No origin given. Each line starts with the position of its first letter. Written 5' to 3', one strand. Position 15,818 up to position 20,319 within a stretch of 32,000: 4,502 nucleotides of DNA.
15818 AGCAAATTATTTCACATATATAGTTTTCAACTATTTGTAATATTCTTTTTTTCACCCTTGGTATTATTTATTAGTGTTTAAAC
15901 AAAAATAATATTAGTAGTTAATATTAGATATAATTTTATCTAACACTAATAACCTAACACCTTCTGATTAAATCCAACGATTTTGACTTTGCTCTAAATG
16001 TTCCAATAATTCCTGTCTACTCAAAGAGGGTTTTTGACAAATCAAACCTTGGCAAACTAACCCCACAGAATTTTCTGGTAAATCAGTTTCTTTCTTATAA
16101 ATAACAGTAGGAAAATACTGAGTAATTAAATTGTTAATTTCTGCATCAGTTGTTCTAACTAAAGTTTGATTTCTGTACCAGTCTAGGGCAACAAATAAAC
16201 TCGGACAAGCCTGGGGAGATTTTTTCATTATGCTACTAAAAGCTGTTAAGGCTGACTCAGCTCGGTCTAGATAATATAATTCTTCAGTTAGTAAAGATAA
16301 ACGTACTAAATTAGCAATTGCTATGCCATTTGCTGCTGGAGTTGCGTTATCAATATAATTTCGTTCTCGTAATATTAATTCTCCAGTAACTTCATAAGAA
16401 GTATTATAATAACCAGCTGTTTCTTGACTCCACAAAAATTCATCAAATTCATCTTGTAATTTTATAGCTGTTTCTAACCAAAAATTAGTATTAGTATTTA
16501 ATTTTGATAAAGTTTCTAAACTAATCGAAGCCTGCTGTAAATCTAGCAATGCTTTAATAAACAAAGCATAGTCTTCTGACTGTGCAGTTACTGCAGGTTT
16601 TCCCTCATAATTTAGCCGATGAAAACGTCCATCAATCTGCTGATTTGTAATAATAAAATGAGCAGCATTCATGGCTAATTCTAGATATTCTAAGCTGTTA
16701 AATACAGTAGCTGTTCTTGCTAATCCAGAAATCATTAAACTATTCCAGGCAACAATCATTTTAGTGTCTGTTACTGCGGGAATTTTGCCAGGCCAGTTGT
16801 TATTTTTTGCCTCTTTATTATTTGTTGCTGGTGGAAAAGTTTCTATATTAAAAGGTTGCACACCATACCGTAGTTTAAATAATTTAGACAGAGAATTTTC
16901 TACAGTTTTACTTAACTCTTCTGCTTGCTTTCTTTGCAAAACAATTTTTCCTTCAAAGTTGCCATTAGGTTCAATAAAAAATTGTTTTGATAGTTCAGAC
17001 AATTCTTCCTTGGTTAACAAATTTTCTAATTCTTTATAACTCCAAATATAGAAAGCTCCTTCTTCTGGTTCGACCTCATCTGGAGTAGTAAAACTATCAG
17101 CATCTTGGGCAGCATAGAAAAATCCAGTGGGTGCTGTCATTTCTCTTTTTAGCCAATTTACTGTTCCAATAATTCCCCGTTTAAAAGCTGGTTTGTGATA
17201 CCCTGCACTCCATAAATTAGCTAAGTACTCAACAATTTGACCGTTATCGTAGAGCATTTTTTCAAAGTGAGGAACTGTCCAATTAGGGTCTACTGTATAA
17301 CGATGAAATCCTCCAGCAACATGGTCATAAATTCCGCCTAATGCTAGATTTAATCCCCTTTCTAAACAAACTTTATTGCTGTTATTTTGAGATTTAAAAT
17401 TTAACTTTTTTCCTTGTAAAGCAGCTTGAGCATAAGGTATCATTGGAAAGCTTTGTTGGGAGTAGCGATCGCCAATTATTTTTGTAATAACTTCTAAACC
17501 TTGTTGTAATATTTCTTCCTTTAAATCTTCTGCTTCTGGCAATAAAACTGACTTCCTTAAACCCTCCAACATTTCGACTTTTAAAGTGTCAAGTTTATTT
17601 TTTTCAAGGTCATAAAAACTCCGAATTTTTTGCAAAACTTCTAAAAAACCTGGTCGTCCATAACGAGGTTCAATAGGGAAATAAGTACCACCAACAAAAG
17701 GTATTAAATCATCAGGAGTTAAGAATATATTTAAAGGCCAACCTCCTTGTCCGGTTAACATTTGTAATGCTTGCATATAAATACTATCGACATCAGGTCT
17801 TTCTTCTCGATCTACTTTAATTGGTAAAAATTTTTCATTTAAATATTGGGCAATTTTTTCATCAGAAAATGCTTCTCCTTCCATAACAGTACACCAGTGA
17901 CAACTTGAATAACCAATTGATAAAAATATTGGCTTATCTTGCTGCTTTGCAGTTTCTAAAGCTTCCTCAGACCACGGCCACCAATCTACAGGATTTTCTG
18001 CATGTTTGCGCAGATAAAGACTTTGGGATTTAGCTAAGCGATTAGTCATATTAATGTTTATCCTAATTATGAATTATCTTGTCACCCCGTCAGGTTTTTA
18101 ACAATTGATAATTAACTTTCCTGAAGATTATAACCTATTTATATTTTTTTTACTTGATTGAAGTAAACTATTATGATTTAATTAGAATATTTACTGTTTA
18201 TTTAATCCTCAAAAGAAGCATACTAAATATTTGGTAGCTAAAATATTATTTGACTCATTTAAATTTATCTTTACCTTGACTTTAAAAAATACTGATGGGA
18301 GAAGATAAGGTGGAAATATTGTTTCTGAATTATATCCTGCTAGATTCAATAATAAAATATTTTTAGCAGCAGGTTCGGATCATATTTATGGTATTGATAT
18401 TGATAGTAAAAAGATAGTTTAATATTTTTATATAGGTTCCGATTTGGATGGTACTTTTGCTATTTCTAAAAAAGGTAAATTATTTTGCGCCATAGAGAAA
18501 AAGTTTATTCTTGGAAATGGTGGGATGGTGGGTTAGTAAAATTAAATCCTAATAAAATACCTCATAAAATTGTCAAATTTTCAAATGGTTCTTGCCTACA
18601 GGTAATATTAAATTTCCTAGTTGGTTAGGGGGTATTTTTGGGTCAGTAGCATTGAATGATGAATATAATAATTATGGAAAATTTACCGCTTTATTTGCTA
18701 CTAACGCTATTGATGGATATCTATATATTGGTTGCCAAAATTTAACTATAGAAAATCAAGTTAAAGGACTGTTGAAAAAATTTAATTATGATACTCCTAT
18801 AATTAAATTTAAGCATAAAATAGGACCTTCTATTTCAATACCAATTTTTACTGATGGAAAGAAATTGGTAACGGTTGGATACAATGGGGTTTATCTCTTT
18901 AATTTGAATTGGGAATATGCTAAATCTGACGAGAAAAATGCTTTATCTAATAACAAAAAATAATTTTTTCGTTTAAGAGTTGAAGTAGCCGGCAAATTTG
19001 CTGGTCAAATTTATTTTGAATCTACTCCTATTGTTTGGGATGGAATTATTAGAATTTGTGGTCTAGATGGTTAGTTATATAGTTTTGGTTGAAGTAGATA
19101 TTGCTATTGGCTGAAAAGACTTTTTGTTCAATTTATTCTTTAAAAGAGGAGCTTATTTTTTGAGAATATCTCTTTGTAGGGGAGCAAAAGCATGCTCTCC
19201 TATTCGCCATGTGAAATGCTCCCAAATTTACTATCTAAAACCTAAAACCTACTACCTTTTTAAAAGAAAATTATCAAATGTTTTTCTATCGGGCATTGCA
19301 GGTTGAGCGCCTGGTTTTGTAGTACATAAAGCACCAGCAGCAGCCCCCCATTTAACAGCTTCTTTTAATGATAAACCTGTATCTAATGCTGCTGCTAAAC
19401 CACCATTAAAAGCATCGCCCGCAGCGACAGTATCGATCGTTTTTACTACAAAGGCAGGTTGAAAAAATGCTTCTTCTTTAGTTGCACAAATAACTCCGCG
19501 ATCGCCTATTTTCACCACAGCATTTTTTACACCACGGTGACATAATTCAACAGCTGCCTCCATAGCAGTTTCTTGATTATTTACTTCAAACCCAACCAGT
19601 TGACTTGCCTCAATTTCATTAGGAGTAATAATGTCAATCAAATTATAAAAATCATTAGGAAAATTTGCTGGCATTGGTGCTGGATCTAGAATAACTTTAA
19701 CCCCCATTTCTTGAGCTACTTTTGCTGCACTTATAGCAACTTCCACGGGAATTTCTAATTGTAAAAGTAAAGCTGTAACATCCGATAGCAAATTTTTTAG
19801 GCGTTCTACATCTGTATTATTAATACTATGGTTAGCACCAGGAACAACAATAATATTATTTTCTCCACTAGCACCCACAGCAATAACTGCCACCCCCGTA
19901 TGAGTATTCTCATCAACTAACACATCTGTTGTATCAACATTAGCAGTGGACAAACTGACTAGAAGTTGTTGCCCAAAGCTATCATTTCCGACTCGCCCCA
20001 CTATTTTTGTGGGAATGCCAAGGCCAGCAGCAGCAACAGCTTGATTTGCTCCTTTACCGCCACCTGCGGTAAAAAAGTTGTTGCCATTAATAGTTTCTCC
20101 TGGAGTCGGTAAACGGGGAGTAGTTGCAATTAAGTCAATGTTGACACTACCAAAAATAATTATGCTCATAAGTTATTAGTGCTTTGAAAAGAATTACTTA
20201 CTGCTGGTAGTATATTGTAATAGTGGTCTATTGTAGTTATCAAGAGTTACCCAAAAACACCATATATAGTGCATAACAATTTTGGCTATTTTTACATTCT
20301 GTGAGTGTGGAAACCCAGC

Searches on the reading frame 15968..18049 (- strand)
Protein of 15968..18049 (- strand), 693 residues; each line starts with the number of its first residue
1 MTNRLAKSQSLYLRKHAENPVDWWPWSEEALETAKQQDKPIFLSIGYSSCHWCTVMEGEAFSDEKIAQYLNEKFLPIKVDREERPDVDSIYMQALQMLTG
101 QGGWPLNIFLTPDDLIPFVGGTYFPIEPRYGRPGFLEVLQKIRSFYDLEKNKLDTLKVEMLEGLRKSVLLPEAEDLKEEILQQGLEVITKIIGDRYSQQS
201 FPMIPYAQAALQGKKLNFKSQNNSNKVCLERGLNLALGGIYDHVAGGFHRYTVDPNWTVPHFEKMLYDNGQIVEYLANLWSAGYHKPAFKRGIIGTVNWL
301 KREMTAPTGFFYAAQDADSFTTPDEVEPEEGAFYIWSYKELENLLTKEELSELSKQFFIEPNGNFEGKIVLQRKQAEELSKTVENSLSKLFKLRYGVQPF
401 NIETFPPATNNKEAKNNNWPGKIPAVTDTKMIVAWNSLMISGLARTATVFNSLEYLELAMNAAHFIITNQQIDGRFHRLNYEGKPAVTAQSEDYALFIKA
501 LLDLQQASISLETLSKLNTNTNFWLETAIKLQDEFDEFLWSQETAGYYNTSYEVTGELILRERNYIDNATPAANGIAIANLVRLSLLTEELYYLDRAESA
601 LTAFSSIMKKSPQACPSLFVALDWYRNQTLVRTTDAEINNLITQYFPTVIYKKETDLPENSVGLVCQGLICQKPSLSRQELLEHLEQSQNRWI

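Call 12: search_protein_families(library=pfam, proteins=[window:15968-18049:-], max_evalue=0.01)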
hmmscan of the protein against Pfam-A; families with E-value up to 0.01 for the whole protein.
window:15968-18049:- (693 aa): 4 families
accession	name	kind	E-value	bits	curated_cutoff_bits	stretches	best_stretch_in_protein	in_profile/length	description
PF03190.21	Thioredox_DsbH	-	5e-71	238.4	27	1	2-163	1-161/163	Protein of unknown function, DUF255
PF13899.12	Thioredoxin_7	-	1.6e-11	44.6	27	1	22-86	1-65/83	Thioredoxin-like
PF13098.12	Thioredoxin_2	-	0.0025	18.6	27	0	34-85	1-52/104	Thioredoxin-like domain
PF24918.1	NET2A_C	-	0.0059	16.9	27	0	151-234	72-155/180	NET2A, C-terminal domain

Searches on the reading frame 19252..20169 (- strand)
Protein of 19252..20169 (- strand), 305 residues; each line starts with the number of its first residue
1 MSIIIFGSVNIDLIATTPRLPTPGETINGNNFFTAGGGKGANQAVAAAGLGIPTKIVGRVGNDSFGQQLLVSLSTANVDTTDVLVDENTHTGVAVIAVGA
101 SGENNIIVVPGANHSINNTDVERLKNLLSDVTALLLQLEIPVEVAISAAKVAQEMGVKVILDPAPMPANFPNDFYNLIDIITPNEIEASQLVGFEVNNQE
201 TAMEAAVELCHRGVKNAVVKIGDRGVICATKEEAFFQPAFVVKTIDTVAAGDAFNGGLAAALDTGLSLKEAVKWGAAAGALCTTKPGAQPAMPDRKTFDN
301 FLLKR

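Call 13: find_encoding_contigs(protein=window:19252-20169:-, flank=10000, max_places=6)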
Protein window:19252-20169:- (305 aa): 23 contigs read that carry it; 6 places shown.
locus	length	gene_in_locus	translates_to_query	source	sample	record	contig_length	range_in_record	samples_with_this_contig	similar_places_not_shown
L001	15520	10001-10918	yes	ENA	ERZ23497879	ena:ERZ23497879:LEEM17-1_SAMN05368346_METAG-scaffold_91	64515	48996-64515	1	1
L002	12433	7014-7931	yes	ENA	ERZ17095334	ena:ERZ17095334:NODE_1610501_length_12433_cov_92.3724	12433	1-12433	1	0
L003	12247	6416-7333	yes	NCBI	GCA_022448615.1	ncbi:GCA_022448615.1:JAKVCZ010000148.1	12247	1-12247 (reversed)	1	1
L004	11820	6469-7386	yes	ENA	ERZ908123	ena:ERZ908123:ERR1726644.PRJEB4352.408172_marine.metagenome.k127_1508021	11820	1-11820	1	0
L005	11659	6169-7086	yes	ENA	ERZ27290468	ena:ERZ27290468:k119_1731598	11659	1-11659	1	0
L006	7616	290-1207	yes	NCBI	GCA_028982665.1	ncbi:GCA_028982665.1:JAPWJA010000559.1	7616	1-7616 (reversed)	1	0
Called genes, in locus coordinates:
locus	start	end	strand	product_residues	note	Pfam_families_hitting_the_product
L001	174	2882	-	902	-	PF13614:AAA_31 (faint), PF24389:ORC-CDC6-like (faint)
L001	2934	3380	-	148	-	PF05168:HEPN (weak)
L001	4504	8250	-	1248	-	PF11965:DUF3479, PF02514:CobN-Mg_chel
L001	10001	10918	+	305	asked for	PF00294:PfkB, PF08543:Phos_pyr_kin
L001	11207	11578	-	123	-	-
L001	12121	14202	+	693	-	PF03190:Thioredox_DsbH, PF13899:Thioredoxin_7, PF13098:Thioredoxin_2 (faint)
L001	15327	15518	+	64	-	?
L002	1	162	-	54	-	?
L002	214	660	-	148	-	PF05168:HEPN (weak)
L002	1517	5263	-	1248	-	PF11965:DUF3479, PF02514:CobN-Mg_chel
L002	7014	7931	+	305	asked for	PF00294:PfkB, PF08543:Phos_pyr_kin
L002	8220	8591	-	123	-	-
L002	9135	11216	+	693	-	PF03190:Thioredox_DsbH, PF13899:Thioredoxin_7, PF13098:Thioredoxin_2 (faint)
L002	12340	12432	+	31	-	?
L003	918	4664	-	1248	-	PF11965:DUF3479, PF02514:CobN-Mg_chel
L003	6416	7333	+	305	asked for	PF00294:PfkB, PF08543:Phos_pyr_kin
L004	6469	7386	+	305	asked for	PF00294:PfkB, PF08543:Phos_pyr_kin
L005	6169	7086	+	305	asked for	PF00294:PfkB, PF08543:Phos_pyr_kin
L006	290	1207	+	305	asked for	PF00294:PfkB, PF08543:Phos_pyr_kin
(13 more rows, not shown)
